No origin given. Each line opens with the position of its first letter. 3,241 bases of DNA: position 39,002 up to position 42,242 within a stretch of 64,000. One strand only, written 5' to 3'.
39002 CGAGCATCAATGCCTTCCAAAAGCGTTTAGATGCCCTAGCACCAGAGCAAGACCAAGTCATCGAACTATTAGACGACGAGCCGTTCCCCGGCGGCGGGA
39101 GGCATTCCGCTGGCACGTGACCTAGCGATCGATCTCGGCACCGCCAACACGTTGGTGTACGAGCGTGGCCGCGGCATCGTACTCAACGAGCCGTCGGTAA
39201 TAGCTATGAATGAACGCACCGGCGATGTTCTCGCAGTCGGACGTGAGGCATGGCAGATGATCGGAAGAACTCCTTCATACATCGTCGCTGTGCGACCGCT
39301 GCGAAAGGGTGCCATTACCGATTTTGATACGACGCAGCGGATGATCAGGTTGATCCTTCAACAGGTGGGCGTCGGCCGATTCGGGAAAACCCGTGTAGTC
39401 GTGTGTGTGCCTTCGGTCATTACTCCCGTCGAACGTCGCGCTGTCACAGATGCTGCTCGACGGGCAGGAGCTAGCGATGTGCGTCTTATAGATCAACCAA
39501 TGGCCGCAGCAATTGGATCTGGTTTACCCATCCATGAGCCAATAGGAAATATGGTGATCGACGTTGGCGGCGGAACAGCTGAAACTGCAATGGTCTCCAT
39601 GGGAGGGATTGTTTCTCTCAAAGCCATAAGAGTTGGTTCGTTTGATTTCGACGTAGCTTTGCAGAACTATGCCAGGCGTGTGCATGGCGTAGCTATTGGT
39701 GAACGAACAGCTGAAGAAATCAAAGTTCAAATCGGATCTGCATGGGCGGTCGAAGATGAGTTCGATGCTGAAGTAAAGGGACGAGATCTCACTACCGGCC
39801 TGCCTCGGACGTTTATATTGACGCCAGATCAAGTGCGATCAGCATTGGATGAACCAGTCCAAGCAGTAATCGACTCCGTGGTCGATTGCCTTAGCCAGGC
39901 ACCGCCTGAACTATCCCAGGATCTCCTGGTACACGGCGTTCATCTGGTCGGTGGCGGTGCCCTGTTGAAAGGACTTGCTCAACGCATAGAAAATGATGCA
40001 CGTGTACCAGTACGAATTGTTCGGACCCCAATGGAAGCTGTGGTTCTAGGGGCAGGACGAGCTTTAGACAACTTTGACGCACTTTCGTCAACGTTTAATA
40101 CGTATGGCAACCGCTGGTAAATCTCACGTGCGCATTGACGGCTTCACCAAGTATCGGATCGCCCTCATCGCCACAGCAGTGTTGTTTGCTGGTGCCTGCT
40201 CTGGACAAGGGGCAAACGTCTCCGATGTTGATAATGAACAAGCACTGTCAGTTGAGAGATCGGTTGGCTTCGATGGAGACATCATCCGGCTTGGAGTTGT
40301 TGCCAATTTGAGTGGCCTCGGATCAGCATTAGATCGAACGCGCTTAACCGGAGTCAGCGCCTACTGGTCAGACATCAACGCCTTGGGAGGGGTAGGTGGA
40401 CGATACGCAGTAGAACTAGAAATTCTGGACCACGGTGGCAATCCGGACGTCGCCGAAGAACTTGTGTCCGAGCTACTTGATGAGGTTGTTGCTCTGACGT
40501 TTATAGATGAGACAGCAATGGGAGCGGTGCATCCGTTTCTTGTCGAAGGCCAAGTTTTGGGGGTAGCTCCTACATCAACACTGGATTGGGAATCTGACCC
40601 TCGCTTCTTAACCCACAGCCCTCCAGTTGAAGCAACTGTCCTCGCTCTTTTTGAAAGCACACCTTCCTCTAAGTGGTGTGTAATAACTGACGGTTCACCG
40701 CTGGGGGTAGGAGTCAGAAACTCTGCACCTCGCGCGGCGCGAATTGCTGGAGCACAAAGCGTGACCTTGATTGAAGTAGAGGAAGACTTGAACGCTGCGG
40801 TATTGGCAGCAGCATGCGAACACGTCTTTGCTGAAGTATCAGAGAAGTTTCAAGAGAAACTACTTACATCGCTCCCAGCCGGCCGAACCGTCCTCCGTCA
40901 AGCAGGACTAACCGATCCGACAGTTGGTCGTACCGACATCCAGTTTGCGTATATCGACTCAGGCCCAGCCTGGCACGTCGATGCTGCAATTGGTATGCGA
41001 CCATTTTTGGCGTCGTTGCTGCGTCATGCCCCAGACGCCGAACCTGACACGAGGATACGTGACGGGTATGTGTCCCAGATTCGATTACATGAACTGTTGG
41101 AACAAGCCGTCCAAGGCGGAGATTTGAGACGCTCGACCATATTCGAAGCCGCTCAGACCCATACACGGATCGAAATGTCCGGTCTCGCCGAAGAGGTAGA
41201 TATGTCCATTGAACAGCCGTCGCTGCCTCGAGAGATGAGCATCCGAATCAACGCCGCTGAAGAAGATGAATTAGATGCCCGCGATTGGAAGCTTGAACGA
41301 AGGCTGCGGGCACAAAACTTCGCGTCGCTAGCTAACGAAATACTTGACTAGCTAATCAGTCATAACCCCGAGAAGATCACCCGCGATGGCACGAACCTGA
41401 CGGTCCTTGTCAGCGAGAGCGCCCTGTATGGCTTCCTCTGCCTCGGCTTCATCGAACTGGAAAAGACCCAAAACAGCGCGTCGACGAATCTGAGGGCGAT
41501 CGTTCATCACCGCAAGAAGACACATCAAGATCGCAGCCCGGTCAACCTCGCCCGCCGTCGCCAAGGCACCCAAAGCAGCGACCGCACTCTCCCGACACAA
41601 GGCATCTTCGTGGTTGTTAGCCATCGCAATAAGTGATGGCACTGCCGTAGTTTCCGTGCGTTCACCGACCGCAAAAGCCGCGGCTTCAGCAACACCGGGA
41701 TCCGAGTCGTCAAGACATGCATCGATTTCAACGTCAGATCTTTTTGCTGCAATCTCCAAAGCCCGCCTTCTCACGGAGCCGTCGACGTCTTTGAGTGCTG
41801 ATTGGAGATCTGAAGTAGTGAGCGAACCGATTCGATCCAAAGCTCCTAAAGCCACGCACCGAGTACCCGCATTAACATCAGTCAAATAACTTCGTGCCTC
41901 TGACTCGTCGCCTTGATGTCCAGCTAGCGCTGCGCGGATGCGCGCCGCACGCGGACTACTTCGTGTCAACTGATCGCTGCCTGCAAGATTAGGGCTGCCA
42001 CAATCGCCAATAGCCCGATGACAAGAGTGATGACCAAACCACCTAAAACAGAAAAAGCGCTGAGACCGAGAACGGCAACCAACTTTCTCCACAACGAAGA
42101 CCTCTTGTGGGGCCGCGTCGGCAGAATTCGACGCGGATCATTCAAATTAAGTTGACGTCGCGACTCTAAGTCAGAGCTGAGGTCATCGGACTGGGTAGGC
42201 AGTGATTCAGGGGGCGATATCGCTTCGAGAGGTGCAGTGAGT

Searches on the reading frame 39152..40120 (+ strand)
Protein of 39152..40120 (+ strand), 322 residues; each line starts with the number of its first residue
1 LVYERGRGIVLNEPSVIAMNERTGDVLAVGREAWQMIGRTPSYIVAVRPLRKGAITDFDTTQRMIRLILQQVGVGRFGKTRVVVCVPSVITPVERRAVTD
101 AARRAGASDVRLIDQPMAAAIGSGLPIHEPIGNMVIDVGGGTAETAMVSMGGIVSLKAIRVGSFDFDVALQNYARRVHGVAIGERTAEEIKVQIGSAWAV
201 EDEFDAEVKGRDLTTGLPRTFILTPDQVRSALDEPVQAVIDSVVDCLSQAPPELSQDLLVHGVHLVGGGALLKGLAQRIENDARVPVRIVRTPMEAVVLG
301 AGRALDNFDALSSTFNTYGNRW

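Call 75: search_protein_families(library=pfam, proteins=[window:39152-40120:+], max_evalue=0.00001)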
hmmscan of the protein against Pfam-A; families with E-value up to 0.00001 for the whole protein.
window:39152-40120:+ (322 aa): 4 families
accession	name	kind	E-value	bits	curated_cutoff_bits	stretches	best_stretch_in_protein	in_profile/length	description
PF06723.19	MreB_Mbl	-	9.7e-115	383.3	27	1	1-311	14-325/327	MreB/Mbl protein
PF00012.26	HSP70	-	2.1e-11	43.2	20.6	1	80-176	134-236/599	Hsp70 protein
PF14450.12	FtsA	-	1.2e-08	35.8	31.8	1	134-296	1-123/127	Cell division protein FtsA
PF00022.25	Actin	-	1.3e-06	27.7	27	0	234-282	301-348/410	Actin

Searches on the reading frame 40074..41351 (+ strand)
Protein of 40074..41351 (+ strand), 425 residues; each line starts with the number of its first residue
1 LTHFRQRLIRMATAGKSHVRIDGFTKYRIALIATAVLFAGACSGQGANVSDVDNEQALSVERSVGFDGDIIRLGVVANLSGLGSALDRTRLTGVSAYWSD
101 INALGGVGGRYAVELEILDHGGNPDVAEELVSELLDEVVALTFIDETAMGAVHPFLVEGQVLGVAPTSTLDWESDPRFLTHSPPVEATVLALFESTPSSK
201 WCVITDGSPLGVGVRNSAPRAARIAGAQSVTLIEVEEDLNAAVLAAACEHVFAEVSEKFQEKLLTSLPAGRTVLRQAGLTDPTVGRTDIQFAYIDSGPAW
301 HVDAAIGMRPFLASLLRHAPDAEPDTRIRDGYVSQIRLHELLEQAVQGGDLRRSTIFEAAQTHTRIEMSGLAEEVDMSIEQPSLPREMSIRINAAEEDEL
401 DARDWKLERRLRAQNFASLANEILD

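Call 75: search_protein_families(library=pfam, proteins=[window:40074-41351:+], max_evalue=0.00001)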
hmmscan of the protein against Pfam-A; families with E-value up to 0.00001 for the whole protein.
window:40074-41351:+ (425 aa): 1 family
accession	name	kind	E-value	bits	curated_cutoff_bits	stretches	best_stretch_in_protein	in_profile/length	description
PF13458.12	Peripla_BP_6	-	3e-19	70.3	31.7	1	71-233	2-170/343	Periplasmic binding protein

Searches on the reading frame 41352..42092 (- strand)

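Call 75: search_protein_families(library=pfam, proteins=[window:41352-42092:-], max_evalue=0.00001)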
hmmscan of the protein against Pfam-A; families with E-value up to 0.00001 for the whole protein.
window:41352-42092:- (246 aa): 2 families
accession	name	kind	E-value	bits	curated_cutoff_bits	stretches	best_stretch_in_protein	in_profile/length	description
PF13646.12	HEAT_2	-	6e-15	55.7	27.7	1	124-190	6-68/88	HEAT repeats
PF02985.28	HEAT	-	1.9e-08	34.2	23.5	0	151-178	2-28/31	HEAT repeat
